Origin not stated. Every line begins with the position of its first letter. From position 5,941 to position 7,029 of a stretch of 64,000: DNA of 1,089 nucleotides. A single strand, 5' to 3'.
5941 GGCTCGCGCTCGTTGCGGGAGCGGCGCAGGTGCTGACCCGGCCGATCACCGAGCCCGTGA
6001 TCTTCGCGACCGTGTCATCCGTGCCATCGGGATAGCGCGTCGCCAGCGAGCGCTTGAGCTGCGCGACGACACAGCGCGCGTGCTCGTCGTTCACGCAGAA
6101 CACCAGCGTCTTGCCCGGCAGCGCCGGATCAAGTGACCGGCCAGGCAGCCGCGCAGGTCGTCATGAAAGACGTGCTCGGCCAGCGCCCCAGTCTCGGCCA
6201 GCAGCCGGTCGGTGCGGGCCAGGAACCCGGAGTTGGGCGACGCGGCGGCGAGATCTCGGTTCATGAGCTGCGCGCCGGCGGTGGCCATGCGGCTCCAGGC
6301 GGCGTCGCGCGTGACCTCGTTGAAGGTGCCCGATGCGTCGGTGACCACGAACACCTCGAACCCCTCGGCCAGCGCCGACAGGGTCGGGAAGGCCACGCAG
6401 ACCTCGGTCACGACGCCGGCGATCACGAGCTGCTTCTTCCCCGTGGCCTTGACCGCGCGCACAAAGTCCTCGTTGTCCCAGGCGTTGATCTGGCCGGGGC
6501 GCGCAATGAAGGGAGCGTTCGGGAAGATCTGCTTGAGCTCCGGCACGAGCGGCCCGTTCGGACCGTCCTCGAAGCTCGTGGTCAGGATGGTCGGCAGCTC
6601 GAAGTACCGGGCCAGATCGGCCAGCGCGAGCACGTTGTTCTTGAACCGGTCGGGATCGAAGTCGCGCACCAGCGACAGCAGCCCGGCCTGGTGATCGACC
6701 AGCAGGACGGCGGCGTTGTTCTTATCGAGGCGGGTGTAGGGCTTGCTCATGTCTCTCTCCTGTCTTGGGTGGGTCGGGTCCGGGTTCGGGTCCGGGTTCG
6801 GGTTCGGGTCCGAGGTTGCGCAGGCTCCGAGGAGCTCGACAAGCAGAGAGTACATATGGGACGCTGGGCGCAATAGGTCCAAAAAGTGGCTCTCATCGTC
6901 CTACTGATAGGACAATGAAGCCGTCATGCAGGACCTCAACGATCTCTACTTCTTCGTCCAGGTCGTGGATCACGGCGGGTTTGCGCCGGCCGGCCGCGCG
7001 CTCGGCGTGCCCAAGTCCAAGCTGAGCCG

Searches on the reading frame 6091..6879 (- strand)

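Call 50: search_protein_families(library=pfam, proteins=[window:6091-6879:-], max_evalue=0.001)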
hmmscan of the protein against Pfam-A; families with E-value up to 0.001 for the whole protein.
window:6091-6879:- (262 aa): 1 family
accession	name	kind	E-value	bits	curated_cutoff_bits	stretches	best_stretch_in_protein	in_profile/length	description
PF00857.26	Isochorismatase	-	3.3e-23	83.1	27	1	57-207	2-172/175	Isochorismatase domain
